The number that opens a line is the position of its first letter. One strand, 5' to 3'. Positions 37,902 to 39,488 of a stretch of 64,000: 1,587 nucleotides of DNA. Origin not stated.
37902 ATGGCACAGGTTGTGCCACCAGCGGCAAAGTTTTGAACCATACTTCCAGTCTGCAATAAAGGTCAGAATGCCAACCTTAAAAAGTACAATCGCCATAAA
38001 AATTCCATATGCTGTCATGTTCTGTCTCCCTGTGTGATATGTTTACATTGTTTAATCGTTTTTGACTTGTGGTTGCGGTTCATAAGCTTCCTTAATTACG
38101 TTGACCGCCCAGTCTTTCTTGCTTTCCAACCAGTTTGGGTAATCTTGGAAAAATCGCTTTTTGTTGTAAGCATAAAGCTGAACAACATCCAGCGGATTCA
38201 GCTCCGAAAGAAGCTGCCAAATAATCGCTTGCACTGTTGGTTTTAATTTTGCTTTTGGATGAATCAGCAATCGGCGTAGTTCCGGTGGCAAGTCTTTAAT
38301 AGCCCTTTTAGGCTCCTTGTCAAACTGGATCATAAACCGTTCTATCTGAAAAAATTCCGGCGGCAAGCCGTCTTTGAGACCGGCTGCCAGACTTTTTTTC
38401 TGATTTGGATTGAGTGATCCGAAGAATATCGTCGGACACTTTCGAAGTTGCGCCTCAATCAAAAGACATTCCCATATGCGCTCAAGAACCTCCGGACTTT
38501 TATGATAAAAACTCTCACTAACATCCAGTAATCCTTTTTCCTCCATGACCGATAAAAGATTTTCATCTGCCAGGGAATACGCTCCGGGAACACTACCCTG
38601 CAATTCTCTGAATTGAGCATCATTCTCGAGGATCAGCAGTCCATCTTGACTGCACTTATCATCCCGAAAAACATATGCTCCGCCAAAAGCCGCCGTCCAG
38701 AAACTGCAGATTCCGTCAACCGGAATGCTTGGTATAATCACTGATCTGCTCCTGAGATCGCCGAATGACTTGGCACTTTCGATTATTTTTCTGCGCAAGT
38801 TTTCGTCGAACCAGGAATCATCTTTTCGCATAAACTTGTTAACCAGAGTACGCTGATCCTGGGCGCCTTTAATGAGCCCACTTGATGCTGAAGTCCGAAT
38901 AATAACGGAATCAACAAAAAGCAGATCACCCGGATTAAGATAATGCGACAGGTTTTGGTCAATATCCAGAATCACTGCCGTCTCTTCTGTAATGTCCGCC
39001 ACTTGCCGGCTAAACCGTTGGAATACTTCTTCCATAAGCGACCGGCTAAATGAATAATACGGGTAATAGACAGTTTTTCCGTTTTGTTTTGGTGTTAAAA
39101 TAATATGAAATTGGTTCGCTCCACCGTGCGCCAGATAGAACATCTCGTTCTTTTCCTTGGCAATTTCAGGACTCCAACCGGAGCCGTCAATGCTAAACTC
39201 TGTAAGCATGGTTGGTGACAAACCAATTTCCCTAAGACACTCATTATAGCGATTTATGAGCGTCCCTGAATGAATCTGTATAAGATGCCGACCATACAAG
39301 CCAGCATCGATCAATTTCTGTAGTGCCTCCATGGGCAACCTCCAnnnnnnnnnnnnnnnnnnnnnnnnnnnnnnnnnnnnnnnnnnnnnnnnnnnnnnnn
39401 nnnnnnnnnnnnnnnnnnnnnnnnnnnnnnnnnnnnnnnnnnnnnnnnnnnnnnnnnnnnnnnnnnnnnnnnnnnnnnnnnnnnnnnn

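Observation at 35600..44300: ~8.7 kb high-GC island with six unknown genes (membrane proteins, AAA+ ATPase, coiled-coil protein) bounded by terminators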

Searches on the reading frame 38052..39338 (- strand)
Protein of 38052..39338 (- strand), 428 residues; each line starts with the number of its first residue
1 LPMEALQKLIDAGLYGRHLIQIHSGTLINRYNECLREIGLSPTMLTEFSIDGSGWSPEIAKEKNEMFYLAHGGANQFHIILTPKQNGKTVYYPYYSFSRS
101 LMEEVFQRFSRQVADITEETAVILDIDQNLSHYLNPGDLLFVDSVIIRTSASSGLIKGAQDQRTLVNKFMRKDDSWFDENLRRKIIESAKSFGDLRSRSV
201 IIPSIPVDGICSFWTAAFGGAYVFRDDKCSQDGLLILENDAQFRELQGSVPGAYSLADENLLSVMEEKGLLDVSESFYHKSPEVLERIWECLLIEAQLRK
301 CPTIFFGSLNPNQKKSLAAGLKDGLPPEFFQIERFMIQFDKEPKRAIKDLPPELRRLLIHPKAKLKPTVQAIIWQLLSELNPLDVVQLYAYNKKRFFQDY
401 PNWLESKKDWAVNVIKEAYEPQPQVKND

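Call 3: search_protein_families(library=pfam, proteins=[window:38052-39338:-], max_evalue=0.1)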
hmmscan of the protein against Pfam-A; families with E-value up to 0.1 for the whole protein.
window:38052-39338:- (428 aa): 1 family
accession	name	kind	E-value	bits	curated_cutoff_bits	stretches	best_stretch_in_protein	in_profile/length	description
PF20343.3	DUF6638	-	2.1e-43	149.3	27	1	18-420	4-398/439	Family of unknown function (DUF6638)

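Call 4: search_protein_families(library=padloc, proteins=[window:38052-39338:-], max_evalue=0.1)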
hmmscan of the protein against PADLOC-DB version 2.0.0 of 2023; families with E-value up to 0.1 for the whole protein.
window:38052-39338:- (428 aa): 0 families

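Call 5: search_protein_families(library=ncbifam, proteins=[window:38052-39338:-], max_evalue=0.1)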
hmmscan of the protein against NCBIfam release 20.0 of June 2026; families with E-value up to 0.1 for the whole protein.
window:38052-39338:- (428 aa): 0 families

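Call 6: search_protein_families(library=phrogs, proteins=[window:38052-39338:-], max_evalue=0.1)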
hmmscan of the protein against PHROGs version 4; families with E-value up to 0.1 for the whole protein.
window:38052-39338:- (428 aa): 0 families

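Call 19: find_related_loci(query=A1, collection=genome_contigs, flank=10000)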
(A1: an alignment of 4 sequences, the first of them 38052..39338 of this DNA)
Query A1 (428 aa) in genome_contigs; peptide patterns used: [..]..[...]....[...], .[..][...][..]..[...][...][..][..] (x = any residue, [..] = any of these).
223 stretches matched a pattern; 139 encode a relative of the query (tblastn E <= 1e-3); the best 80 are kept; 80 distinct loci.
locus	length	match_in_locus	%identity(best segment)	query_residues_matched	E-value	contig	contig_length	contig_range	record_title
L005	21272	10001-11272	39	6-426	2e-98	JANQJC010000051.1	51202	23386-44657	MAG: Flavobacteriales bacterium isolate PL25a_bin.101 k99_1673089, whole genome shotgun sequence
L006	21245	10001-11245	40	6-416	1e-93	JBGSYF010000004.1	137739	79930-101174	MAG: Chitinophagales bacterium isolate JTS-RE84 k141_8895550, whole genome shotgun sequence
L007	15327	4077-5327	38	6-419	4e-93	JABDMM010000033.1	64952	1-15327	MAG: Chitinophagales bacterium isolate SS_bin_101 k127_3747821, whole genome shotgun sequence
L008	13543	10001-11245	37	5-417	2e-88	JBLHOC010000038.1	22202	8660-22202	MAG: Bacteroidia bacterium isolate 3300055726_19 Ga0535650_0003082, whole genome shotgun sequence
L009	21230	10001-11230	36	8-415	4e-87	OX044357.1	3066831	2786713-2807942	MAG: uncultured Bacteroidia bacterium isolate B_MB356 genome assembly, chromosome: B_MB356_contig-1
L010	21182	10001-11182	38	19-416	7e-87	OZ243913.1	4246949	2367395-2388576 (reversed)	MAG: Trueperaceae bacterium isolate 1ed44a18-ba2a-4a2b-b3cd-a7a6eb2b6f6b genome assembly, chromosome: 1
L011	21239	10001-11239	35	5-415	2e-85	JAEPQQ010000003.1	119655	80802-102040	MAG: Bacteroidia bacterium isolate HXMU1429-3 NODE_3_length_119655_cov_4.341300, whole genome shotgun sequence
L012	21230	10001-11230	36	8-415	3e-85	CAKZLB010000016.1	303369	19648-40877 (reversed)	MAG TPA_asm: uncultured Bacteroidetes bacterium isolate ERR2094171_bin.62_CONCOCT_v1.1_MAG genome assembly, contig: ERZ6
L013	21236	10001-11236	34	8-417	1e-84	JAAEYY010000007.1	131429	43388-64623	Bacterium isolate P03SST1bin.8 NODE_95_length_131429_cov_5.52143, whole genome shotgun sequence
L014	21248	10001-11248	37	1-419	3e-84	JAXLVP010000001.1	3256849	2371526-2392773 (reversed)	MAG: Bdellovibrionota bacterium isolate STL-BDEC1 C1.36.fa-1, whole genome shotgun sequence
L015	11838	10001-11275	35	5-423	4e-84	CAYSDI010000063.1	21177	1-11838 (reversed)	MAG TPA_asm: uncultured Chitinophagales bacterium isolate SRP128246_co1_364 genome assembly, contig: NODE_5017_length_21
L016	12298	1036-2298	38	2-416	4e-84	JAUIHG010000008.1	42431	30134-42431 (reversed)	MAG: Bacteroidia bacterium isolate Co_bin.20 NODE_5947_length_42431_cov_1.164122, whole genome shotgun sequence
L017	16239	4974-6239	37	5-422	7e-82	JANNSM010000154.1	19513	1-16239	MAG: Bacteroidota bacterium isolate SOY_31_metabat_213 SOY_31_k141_2903120, whole genome shotgun sequence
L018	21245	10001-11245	34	2-417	1e-81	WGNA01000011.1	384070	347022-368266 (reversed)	MAG: Bacteroidetes bacterium isolate RI_134 c_000000094133, whole genome shotgun sequence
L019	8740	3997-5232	33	5-415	3e-80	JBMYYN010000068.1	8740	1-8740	MAG: Bacteroidia bacterium isolate ME_XS_2208_bin_33 ME_XS_2208_bin_33_68, whole genome shotgun sequence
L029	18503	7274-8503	35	15-419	2e-75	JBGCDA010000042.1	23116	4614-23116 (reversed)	MAG: Flavobacteriales bacterium isolate SGMAG-90 contig42, whole genome shotgun sequence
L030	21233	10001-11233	35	8-417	2e-75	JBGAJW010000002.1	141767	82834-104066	MAG: Flavobacteriales bacterium isolate MAG_AAO_H125.21 AAOH125-21_opera_contig_515, whole genome shotgun sequence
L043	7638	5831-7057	33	6-417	1e-65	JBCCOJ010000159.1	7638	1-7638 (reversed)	MAG: Bacteroidota bacterium isolate P01_D01_bin.100 k141_1736158_length_7638_cov_9.0000, whole genome shotgun sequence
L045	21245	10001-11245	32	6-423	4e-65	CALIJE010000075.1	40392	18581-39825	MAG: uncultured Flavobacteriaceae bacterium isolate R4_Bin_Bin_125_1 genome assembly, contig: c_000001940498, whole geno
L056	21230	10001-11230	32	6-417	2e-63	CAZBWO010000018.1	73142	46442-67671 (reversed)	MAG TPA_asm: uncultured Alteromonas sp. isolate ERP003628_co2_29 genome assembly, contig: NODE_227_length_73142_cov_15.6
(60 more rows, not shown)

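Call 36: search_solved_structures(query=A6, max_evalue=10)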
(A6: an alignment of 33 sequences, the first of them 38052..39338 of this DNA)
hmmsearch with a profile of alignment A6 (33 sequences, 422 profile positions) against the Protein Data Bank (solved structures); distinct sequences matched with E-value up to 10: 3.
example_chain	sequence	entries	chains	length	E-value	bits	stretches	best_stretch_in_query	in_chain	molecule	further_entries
3mx9_A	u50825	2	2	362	0.61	12.3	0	288-357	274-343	Protein scV3V2(G19S) | scV3V2(G19S)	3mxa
7aef_q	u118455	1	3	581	0.88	11.7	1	213-281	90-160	Phosphoserine phosphatase SerB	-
7bml_A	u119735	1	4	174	1.1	11.4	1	244-359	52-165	Outer surface protein C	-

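Call 37: find_homologous_proteins(query=window:38052-39338:-, max_evalue=0.00001)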
Query window:38052-39338:- (428 aa): 25 proteins with E <= 0.00001 among 7752 candidates.
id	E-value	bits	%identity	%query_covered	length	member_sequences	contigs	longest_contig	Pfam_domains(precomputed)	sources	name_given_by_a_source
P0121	7.9e-260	880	100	90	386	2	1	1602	PF20343.3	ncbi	ncbi:MAG: DUF6638 family protein, partial [Candidatus Moraniibacteriota bacterium]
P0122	6.3e-201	686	69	97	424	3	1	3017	PF20343.3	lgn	-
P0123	1.7e-119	418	46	97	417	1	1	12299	PF20343.3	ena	-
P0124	3.2e-119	417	47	98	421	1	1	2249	PF20343.3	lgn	-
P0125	1.4e-117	411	45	97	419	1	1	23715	PF20343.3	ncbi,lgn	-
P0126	1.0e-116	408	46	98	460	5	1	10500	PF20343.3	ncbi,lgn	-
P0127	1.1e-116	408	47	98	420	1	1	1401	PF20343.3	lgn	-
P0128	7.0e-116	406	46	95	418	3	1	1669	PF20343.3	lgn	-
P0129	6.7e-115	403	45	97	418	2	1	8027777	PF20343.3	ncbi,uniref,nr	ncbi:Uncharacterized protein dnm_049910 [Desulfonema magnum]|uniref:Uncharacterized protein n=2 Tax=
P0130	3.7e-105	370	43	97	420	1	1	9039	PF20343.3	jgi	jgi:hypothetical protein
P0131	5.7e-103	363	41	97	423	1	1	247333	PF20343.3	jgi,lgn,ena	-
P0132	1.0e-89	320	37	97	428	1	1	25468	PF20343.3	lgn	-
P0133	6.1e-87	310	37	96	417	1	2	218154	PF20343.3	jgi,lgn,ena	-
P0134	4.1e-85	304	35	97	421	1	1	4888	PF20343.3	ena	-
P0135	3.0e-81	292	37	96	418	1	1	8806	PF20343.3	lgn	-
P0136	2.6e-71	259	35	93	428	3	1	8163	PF20343.3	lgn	-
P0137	3.0e-71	259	35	93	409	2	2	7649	PF20343.3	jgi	jgi:hypothetical protein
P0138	1.9e-70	256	35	93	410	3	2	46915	PF20343.3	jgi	jgi:hypothetical protein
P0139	6.8e-67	244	35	93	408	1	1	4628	PF20343.3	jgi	jgi:hypothetical protein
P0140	2.1e-64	236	32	100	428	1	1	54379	PF20343.3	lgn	-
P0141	2.8e-63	232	31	97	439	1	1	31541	PF20343.3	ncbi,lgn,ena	-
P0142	4.1e-63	232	33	96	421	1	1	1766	PF20343.3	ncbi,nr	ncbi:MAG: hypothetical protein D3923_12685 [Candidatus Electrothrix sp. AR3]|nr:hypothetical protein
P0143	9.4e-57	211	32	97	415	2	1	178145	PF20343.3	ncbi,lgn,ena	-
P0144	4.8e-53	199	30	96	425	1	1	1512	PF20343.3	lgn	-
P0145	2.2e-50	190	28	96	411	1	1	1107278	PF20343.3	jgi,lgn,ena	-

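Call 48: predict_structure(alignment_id=A7)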
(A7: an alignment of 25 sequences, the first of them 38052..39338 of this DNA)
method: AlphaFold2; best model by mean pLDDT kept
length: 428 residues; sequences in the alignment: 25
mean_pLDDT: 90.0   pTM: 0.87
mean pLDDT of the five models: 90.0, 89.4, 89.3, 89.2, 88.9
residues with pLDDT >= 90: 324; 70-90: 83; 50-70: 15; < 50: 6
segments of 3 or more residues with pLDDT < 50: 423-428
pLDDT, mean of each block of 10 residues (from residue 1): 79 88 96 96 96 94 91 85 93 91 94 94 92 90 93 92 91 89 93 85 92 93 89 92 92 94 94 89 92 95 92 95 94 85 65 91 93 96 94 92 94 89 40
secondary structure, 60 per line:
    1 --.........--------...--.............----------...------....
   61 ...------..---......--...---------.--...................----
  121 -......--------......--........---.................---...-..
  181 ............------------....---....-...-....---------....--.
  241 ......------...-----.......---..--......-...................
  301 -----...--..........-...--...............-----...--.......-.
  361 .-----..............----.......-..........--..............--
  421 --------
elements in order: H3-11 E20-22 H25-37 E48-50 H57-63 E75-80 H98-116 E122-127 H136-141 E144-151 H155-171 H179-192 E205-208 E212-215 E221-224 E234-237 H240-246 E253-255 H261-267 H275-280 H282-300 H311-320 H327-341 H352-358 H367-380 H385-391 H393-402 H405-418

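Call 53: find_encoding_contigs(protein=P0129, flank=10000, max_places=1)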
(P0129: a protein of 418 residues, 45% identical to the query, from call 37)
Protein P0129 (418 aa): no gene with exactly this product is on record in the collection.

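Call 65: search_dna_similar(query=window:38052-39338:-, collection=plasmids, mode=protein, max_evalue=0.00001, max_rows=15)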
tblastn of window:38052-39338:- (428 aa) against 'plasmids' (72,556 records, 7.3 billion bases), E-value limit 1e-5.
Records with a match: 10; places in all: 10; records where one place covers at least 80% of the query: 10.
Best place of each record, by identity: <60% 10.
By first word of the organism name: Sinorhizobium 4; Vibrio 4; Shinella 1; Rhizobium 1.
By predicted mobility (MOB-suite, as given by PLSDB): non-mobilizable 10.
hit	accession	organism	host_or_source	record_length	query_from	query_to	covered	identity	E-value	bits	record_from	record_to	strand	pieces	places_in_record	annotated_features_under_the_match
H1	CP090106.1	Sinorhizobium meliloti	Medicago,Cell culture,Plant nodule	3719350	6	419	97%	29.0%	1e-36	150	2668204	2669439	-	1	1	hypothetical protein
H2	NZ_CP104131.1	Sinorhizobium sp. K101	Phaseolus vulgaris,cell ...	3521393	6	419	97%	29.0%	3e-36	148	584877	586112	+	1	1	none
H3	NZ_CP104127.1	Sinorhizobium sp. M103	Phaseolus vulgaris,cell ...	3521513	6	419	97%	29.0%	3e-36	148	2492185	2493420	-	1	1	none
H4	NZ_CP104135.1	Sinorhizobium sp. C101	Phaseolus vulgaris,cell ...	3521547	6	419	97%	29.0%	3e-36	148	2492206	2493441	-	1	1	none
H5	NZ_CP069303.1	Shinella sp. PSBB067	monoisolate,Minnesota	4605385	6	419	97%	26.2%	3e-27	122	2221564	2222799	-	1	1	none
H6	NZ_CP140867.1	Rhizobium leguminosarum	Trifolium pratense,whole organism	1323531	6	419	97%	25.0%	3e-23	110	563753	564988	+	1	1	record has no annotation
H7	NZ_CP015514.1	Vibrio vulnificus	Mactra veneriformis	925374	13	416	94%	21.0%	7e-9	66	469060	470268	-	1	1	DUF6638 family protein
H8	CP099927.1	Vibrio parahaemolyticus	Anadara tuberculosa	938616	13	416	94%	21.0%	1e-8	65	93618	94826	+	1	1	hypothetical protein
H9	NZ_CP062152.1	Vibrio parahaemolyticus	oyster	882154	13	416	94%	20.8%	1e-7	62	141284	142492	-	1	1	DUF6638 family protein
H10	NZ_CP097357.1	Vibrio parahaemolyticus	oyster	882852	13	416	94%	20.8%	1e-7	62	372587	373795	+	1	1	DUF6638 family protein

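Call 67: get_annotated_region(hit=H1, flank=9000)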
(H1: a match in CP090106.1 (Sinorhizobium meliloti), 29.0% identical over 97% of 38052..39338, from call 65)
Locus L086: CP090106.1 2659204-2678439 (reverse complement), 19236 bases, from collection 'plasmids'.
description: Sinorhizobium meliloti strain Ak57 plasmid pSymB, complete sequence
organism: Sinorhizobium meliloti (NCBI taxid 382)
taxonomy: Bacteria; Pseudomonadota; Alphaproteobacteria; Hyphomicrobiales; Rhizobiaceae; Sinorhizobium; Sinorhizobium meliloti
host: -; source: Medicago,Cell culture,Plant nodule; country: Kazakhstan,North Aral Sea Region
typing (MOB-suite, as given by PLSDB): non-mobilizable
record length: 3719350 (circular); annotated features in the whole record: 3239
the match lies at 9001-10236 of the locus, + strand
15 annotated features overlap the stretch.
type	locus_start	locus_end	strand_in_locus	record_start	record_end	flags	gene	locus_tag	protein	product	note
CDS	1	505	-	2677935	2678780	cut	choW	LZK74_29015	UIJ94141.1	choline ABC transporter permease subunit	-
CDS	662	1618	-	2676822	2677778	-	-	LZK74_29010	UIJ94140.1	choline ABC transporter substrate-binding protein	-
CDS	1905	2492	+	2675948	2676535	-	-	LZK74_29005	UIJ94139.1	thymidine kinase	-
CDS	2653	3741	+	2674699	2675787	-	-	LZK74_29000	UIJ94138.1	hypothetical protein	-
CDS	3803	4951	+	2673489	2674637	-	-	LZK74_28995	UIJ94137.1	hypothetical protein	-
CDS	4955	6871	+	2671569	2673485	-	-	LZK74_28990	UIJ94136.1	ATP-binding protein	-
CDS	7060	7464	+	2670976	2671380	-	-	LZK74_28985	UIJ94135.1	endonuclease domain-containing protein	-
CDS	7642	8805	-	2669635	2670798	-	-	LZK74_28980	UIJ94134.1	IS4-like element ISRm16 family transposase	-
CDS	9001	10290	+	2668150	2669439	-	-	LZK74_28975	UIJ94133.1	hypothetical protein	-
CDS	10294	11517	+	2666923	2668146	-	-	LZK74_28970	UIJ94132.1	DUF2333 family protein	-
CDS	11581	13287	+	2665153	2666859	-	-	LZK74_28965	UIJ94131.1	formate--tetrahydrofolate ligase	-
CDS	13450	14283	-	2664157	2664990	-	-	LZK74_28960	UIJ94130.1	extensin family protein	-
CDS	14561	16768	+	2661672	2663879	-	-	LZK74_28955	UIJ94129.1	TonB-dependent hemoglobin/transferrin/lactoferrin family receptor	-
CDS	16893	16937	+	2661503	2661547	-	trpLE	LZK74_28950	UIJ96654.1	trpE operon leader peptide TrpLE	-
CDS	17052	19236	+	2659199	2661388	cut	-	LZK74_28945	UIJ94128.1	anthranilate synthase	-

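Call 68: get_annotated_region(hit=H7, flank=9000)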
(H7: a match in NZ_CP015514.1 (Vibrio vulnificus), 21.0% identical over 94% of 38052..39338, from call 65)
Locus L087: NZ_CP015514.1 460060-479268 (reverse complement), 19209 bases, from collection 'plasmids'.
description: Vibrio vulnificus strain FORC_036 plasmid unnamed, complete sequence
organism: Vibrio vulnificus (NCBI taxid 672)
taxonomy: Bacteria; Pseudomonadota; Gammaproteobacteria; Vibrionales; Vibrionaceae; Vibrio; Vibrio vulnificus
host: -; source: Mactra veneriformis; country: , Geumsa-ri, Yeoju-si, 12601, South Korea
typing (MOB-suite, as given by PLSDB): non-mobilizable
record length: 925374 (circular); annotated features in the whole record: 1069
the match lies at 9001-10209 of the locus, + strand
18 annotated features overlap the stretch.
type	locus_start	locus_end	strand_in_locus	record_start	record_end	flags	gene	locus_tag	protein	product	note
CDS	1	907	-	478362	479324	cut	-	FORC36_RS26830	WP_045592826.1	hypothetical protein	-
CDS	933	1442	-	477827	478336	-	-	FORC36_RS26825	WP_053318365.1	hypothetical protein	-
CDS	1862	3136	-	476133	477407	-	-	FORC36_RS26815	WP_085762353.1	RNase H family protein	-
CDS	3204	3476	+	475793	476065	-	-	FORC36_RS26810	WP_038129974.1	hypothetical protein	-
CDS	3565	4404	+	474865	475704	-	-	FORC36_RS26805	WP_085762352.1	hypothetical protein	-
CDS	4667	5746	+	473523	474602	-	-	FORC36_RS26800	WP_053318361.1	hypothetical protein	-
CDS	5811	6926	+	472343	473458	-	-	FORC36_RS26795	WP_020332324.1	hypothetical protein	-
CDS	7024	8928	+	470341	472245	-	-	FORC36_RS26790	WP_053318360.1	ATP-binding protein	-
CDS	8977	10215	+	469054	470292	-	-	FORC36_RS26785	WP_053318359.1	DUF6638 family protein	-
CDS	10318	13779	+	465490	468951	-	mfd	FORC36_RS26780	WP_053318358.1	transcription-repair coupling factor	GO:0006281 - DNA repair [Evidence IEA]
CDS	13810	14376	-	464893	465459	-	-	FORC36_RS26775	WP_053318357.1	DUF3592 domain-containing protein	-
CDS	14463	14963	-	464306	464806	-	-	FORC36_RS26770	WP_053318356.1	hypothetical protein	-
CDS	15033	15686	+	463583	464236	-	-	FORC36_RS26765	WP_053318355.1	hypothetical protein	-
CDS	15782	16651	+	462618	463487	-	-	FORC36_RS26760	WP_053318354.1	A24 family peptidase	-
CDS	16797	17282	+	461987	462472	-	-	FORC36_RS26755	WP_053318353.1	hypothetical protein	-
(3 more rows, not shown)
